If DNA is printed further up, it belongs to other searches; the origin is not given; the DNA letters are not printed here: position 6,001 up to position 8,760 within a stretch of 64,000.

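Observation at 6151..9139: Triple DsbA-thioredoxin + FKBP isomerase lipoprotein with (TPPTN)x3 linker repeat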

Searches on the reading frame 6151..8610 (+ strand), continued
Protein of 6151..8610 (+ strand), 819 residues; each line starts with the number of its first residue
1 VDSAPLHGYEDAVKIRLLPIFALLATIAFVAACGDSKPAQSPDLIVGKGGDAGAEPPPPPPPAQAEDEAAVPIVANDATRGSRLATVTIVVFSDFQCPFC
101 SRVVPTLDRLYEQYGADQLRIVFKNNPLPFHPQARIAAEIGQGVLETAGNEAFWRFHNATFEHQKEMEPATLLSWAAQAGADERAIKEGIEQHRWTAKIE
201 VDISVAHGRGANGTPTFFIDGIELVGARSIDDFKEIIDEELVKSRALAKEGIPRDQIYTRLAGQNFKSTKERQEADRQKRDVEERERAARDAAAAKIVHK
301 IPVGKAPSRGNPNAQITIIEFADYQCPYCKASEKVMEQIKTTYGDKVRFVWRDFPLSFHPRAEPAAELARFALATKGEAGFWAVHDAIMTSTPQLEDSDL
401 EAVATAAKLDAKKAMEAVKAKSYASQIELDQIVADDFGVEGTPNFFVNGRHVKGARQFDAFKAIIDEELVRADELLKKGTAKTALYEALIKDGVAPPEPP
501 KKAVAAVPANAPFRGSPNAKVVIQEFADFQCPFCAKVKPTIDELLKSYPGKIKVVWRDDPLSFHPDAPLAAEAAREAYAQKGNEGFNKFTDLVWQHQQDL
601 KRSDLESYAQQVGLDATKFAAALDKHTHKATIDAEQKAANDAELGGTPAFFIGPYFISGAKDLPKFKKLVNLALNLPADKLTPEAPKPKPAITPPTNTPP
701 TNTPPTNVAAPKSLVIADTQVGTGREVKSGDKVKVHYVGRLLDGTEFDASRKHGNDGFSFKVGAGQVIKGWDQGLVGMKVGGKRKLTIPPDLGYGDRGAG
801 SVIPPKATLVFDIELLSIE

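Call 24: find_related_loci(query=A1, collection=genome_contigs, flank=6000)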
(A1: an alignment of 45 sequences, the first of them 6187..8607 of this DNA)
Query A1 (807 aa) in genome_contigs; peptide patterns used: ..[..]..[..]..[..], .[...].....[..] (x = any residue, [..] = any of these).
600 stretches matched a pattern (row limit reached: there are more); 594 encode a relative of the query (tblastn E <= 1e-3); the best 80 are kept; 79 distinct loci.
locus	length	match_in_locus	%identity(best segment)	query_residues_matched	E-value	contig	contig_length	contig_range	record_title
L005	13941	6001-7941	48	11-663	0e+0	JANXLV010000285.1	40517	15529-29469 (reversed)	MAG: Myxococcales bacterium isolate 336R_concoct_307_sub 336R_k141_167794, whole genome shotgun sequence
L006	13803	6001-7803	47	44-701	0e+0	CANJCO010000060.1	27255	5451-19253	MAG: Myxococcales bacterium isolate RH-23may17-1049 genome assembly, contig: RH-23may17-C12518, whole genome shotgun seq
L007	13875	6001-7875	47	33-677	0e+0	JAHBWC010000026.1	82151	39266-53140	MAG: Labilithrix sp. isolate ACE_MYX7 MYX7_26, whole genome shotgun sequence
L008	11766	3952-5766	47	54-677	0e+0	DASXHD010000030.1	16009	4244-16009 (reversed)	MAG TPA_asm: Polyangiaceae bacterium isolate SMAG_U5184 k141_302244, whole genome shotgun sequence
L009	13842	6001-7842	46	50-677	0e+0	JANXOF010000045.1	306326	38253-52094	MAG: Polyangiaceae bacterium isolate GL140_1_concoct_143 GL140_1_k141_1737147, whole genome shotgun sequence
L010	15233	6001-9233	48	53-677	0e+0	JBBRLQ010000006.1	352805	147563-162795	MAG: Polyangiales bacterium isolate La1_maxbin2.053 LA1C_X2.053_k141_3619995L_352805_cov_19.3885, whole genome shotgun s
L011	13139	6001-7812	47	53-675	6e-179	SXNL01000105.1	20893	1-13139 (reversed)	MAG: Myxococcales bacterium isolate F1-120-MAGs195 F1-120__c190258, whole genome shotgun sequence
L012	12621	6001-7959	46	11-662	2e-177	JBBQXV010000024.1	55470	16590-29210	MAG: Polyangiales bacterium isolate Co_metawrap_2134 Cmw_2134_k141_14803417_length_55470_cov_10.9993, whole genome shotg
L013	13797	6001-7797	45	54-662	2e-173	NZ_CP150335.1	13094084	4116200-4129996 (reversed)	Sorangium sp. So ce375 chromosome, complete genome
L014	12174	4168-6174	43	8-693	2e-170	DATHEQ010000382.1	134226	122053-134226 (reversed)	MAG TPA_asm: Polyangiaceae bacterium isolate SMAG_U12425 k141_259165, whole genome shotgun sequence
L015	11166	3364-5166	46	50-677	7e-169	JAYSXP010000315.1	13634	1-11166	MAG: Polyangiaceae bacterium isolate GFS_13241 GFS_13241_314, whole genome shotgun sequence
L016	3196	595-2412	44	41-662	2e-170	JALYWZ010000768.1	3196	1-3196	MAG: Myxococcota bacterium isolate KUW bin26 SD1474_NODE_3331_length_3196_cov_1.538612, whole genome shotgun sequence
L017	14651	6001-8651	44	37-663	1e-158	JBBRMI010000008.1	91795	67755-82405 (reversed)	MAG: Polyangiales bacterium isolate La1_metabat2.022 LA1C_B2.022_k141_846218L_91795_cov_28.8662, whole genome shotgun se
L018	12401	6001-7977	43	20-662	2e-153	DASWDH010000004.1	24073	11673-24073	MAG TPA_asm: Polyangiaceae bacterium isolate SMAG_U2730 k141_281899, whole genome shotgun sequence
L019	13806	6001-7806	45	57-662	2e-161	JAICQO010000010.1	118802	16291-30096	MAG: Polyangiaceae bacterium isolate TY_HY_2_bin.50 k141_146622_length_118802_cov_24.1219, whole genome shotgun sequence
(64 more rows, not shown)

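Call 29: list_cluster_members(proteins=[P0001, P0004])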
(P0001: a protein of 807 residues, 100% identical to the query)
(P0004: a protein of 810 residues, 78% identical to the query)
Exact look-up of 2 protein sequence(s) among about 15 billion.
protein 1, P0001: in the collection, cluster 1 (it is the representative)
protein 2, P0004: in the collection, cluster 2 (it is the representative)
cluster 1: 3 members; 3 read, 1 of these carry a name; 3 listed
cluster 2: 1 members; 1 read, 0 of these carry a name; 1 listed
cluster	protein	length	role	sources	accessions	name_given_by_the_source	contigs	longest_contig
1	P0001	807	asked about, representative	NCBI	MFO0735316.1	MAG: thioredoxin domain-containing protein [Labilithrix sp.]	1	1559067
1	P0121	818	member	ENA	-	-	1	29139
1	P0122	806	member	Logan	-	-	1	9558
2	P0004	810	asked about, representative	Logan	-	-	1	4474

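Call 36: predict_structure(alignment_id=A1)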
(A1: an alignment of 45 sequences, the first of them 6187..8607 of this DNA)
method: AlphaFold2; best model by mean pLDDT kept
length: 807 residues; sequences in the alignment: 45
mean_pLDDT: 90.9   pTM: 0.61
mean pLDDT of the five models: 90.9, 90.4, 89.5, 89.1, 88.4
residues with pLDDT >= 90: 673; 70-90: 57; 50-70: 32; < 50: 45
segments of 3 or more residues with pLDDT < 50: 1-4, 20-42, 681-696
pLDDT, mean of each block of 10 residues (from residue 1): 51 56 38 37 57 92 97 98 98 98 98 97 98 98 98 96 98 97 97 94 97 96 98 96 96 90 91 90 93 95 98 96 97 98 95 98 97 95 93 97 97 94 93 97 96 98 98 97 92 92 95 97 96 96 97 97 98 98 96 98 98 97 95 94 94 93 90 61 45 51 92 95 96 91 88 92 95 95 87 94 96
secondary structure, 60 per line:
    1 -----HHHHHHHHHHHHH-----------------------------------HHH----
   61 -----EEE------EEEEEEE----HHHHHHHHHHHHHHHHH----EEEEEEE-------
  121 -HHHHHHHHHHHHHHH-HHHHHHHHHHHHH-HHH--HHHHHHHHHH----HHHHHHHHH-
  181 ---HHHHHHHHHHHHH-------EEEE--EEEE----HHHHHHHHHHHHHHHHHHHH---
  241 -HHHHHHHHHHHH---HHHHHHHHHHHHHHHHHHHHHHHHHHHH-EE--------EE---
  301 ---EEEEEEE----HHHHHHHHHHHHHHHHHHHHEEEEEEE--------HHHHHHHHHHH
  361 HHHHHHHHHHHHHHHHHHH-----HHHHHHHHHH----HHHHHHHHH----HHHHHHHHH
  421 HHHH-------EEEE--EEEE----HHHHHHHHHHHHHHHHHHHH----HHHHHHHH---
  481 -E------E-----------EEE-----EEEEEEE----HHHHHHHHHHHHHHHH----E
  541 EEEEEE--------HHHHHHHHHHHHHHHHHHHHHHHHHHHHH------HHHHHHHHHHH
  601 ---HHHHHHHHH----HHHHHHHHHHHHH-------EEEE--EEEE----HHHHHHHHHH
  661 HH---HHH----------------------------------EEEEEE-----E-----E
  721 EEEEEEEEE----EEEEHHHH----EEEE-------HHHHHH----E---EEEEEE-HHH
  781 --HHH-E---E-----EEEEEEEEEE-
elements in order (helices of 4 or more, strands of 3 or more residues): H6-18 E66-68 E75-81 H86-102 E107-113 H122-136 H138-150 H157-166 H171-179 H184-196 E204-207 E210-213 H218-237 H242-253 H257-284 E304-310 H315-334 E335-341 H350-379 H385-394 H399-407 H412-424 E432-435 E438-441 H446-465 H470-477 E501-503 E509-515 H520-535 E540-546 H555-583 H590-600 H604-612 H617-629 E637-640 E643-646 H651-662 E703-708 E720-729 E734-737 H738-741 E746-749 H757-762 E771-776 E797-806

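Call 38: fold_search(model_id=the predicted structure, library=pdb)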
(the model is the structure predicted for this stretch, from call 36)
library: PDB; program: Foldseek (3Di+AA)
matches with E <= 10: 1131; with E <= 0.001: 439
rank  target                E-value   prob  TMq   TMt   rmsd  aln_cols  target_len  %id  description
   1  5klx_B                3.7e-13  1.00  0.13  0.56   0.8       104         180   60  Crystal Structure of SMT Fusion Peptidyl-Prolyl Cis-Trans Isomerase from Burkholderia Pseudomallei Complexed with SF11 (released 2017-05-31)
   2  6o49_B                5.1e-13  1.00  0.13  0.53   0.9       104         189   59  CRYSTAL STRUCTURE OF SMT FUSION PEPTIDYL-PROLYL CIS-TRANS ISOMERASE FROM BURKHOLDERIA PSEUDOMALLEI COMPLEXED WITH SF33 (released 2020-02-12)
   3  8p3c                  5.6e-13  1.00  0.13  0.79   1.1       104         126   60  Full length structure of BpMIP with bound inhibitor NJS227. (released 2024-06-12)
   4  4ggq_D                5.9e-13  1.00  0.13  0.57   0.9       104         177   60  Crystal structure of a SMT fusion Peptidyl-prolyl cis-trans isomerase from Burkholderia pseudomallei complexed with CJ (released 2012-08-15)
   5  4dz3_A                7.3e-13  1.00  0.13  0.89   0.8       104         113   59  Crystal structure of a Peptidyl-prolyl cis-trans isomerase with surface mutation M61H from Burkholderia pseudomallei c (released 2012-03-28)
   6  4dz2_A                1.2e-12  1.00  0.13  0.89   0.8       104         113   58  Crystal structure of a Peptidyl-prolyl cis-trans isomerase with surface mutation R92G from Burkholderia pseudomallei c (released 2012-03-28)
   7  4ggq_A                1.5e-12  1.00  0.13  0.53   0.8       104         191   60  Crystal structure of a SMT fusion Peptidyl-prolyl cis-trans isomerase from Burkholderia pseudomallei complexed with CJ (released 2012-08-15)
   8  2y78                  1.6e-12  1.00  0.13  0.83   0.8       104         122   59  Crystal structure of BPSS1823, a Mip-like chaperone from Burkholderia pseudomallei (released 2011-05-25)
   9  6j2m                  2.3e-12  1.00  0.13  0.90   1.5       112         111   46  Crystal structure of AtFKBP53 C-terminal domain (released 2019-12-04)
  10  3uqa                  2.7e-12  1.00  0.13  0.53   0.8       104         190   59  Crystal structure of a SMT fusion Peptidyl-prolyl cis-trans isomerase with surface mutation A54E from Burkholderia pseud (released 2011-12-07)
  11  4ggq_B                3.0e-12  1.00  0.13  0.55   0.8       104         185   60  Crystal structure of a SMT fusion Peptidyl-prolyl cis-trans isomerase from Burkholderia pseudomallei complexed with CJ (released 2012-08-15)
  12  5klx_C                3.1e-12  1.00  0.13  0.55   1.0       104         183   60  Crystal Structure of SMT Fusion Peptidyl-Prolyl Cis-Trans Isomerase from Burkholderia Pseudomallei Complexed with SF11 (released 2017-05-31)
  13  3mdy_B                3.5e-12  1.00  0.13  0.92   1.4       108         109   46  Crystal structure of the cytoplasmic domain of the bone morphogenetic protein receptor type-1B (BMPR1B) in complex wit (released 2010-05-19)
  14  3vaw                  3.9e-12  1.00  0.13  0.54   1.0       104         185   60  Crystal structure of a smt fusion peptidyl-prolyl cis-trans isomerase with surface mutation v3i from burkholderia pseudo (released 2012-01-18)
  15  1u79_A                3.9e-12  1.00  0.13  0.81   2.3       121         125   45  Crystal structure of AtFKBP13 (released 2004-09-28)
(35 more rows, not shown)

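Call 45: find_encoding_contigs(protein=P0112, flank=7000, max_places=1)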
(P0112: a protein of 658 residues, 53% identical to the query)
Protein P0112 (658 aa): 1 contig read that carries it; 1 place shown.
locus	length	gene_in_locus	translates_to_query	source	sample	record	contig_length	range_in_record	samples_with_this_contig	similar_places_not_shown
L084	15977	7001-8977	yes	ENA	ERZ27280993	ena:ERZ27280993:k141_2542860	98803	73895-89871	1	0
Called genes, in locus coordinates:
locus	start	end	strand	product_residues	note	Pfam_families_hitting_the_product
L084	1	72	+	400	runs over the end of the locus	PF00155:Aminotran_1_2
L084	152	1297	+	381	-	PF19974:TCAD9 (weak), PF00069:Pkinase, PF07714:PK_Tyr_Ser-Thr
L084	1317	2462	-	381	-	PF01817:CM_2, PF02153:PDH_N, PF20463:PDH_C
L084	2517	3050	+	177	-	-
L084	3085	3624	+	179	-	PF01569:PAP2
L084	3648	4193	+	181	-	-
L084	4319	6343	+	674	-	PF13462:Thioredoxin_4, PF01323:DSBA, PF01323:DSBA, PF13098:Thioredoxin_2, PF13462:Thioredoxin_4, PF01323:DSBA, PF13462:Thioredoxin_4, PF01323:DSBA, +4 more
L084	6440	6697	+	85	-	-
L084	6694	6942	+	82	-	-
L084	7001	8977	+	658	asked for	PF13462:Thioredoxin_4, PF00085:Thioredoxin (faint), PF01323:DSBA, PF13098:Thioredoxin_2 (weak), PF13462:Thioredoxin_4, PF01323:DSBA, PF13462:Thioredoxin_4, PF01323:DSBA, +3 more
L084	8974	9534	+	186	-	PF13505:OMP_b-brl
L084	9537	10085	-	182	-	PF00691:OmpA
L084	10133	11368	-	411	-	PF00696:AA_kinase, PF01842:ACT, PF22468:ACT_9, PF13840:ACT_7, PF22468:ACT_9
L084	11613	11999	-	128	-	PF01850:PIN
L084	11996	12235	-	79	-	-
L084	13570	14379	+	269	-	PF14492:EFG_III, PF03764:EFG_IV, PF00679:EFG_C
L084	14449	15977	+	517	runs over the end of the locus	-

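Call 46: find_encoding_contigs(protein=P0105, flank=7000, max_places=1)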
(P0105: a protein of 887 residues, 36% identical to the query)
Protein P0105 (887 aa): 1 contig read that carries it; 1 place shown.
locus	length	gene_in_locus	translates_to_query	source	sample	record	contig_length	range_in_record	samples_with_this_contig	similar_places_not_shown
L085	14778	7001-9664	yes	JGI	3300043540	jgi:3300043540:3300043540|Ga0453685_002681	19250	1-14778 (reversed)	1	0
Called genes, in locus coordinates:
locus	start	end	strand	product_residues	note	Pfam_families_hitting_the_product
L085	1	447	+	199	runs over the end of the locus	PF04143:Sulf_transp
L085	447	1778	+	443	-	PF04143:Sulf_transp, PF00581:Rhodanese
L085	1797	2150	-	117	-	-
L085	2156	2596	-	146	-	PF16198:TruB_C_2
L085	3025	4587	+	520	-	PF05406:WGR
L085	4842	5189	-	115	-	-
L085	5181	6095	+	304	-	-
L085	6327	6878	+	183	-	-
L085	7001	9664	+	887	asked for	PF13462:Thioredoxin_4, PF01323:DSBA, PF13743:Thioredoxin_5, PF13098:Thioredoxin_2, PF13462:Thioredoxin_4, PF01323:DSBA, PF13462:Thioredoxin_4, PF01323:DSBA, +11 more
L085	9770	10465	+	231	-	PF01327:Pep_deformylase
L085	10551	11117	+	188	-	PF08534:Redoxin, PF00578:AhpC-TSA, PF02630:SCO1-SenC, PF13905:Thioredoxin_8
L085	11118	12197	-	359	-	-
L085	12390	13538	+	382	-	PF00108:Thiolase_N, PF22691:Thiolase_C_1 (faint), PF02803:Thiolase_C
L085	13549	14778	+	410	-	?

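Call 79: find_encoding_contigs(protein=P0002, flank=4000, max_places=1)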
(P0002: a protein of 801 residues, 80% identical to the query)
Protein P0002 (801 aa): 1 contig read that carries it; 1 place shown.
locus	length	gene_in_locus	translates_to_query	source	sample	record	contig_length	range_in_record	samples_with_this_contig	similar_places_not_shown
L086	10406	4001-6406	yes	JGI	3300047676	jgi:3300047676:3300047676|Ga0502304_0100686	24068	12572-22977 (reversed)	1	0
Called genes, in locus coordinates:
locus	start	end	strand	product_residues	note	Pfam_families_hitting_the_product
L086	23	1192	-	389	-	PF00072:Response_reg, PF00563:EAL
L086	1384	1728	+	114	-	PF07238:PilZ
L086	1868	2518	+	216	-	PF04542:Sigma70_r2, PF08281:Sigma70_r4_2, PF04545:Sigma70_r4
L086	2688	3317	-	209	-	-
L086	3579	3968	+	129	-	PF07238:PilZ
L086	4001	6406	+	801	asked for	PF00085:Thioredoxin (faint), PF13462:Thioredoxin_4, PF01323:DSBA, PF13462:Thioredoxin_4, PF01323:DSBA, PF13462:Thioredoxin_4, PF01323:DSBA, PF00254:FKBP_C, +5 more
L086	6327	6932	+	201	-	-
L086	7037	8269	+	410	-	PF02040:ArsB, PF03600:CitMHS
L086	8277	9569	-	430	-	PF00696:AA_kinase, PF01842:ACT, PF22468:ACT_9 (weak), PF13840:ACT_7, PF22468:ACT_9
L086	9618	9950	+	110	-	PF04347:FliO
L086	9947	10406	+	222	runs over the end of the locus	PF00813:FliP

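Call 80: find_encoding_contigs(protein=P0004, flank=2000, max_places=1)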
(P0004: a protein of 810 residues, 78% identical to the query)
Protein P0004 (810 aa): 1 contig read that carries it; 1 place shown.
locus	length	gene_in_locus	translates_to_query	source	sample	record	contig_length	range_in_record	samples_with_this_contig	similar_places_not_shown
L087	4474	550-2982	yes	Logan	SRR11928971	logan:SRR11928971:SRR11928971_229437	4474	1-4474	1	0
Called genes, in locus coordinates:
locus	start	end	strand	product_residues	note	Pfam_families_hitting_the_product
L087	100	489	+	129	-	PF07238:PilZ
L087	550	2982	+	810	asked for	PF00085:Thioredoxin (faint), PF01323:DSBA, PF13462:Thioredoxin_4, PF01323:DSBA, PF13462:Thioredoxin_4, PF01323:DSBA, PF13462:Thioredoxin_4, PF00254:FKBP_C, +4 more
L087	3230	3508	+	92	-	-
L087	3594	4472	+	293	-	?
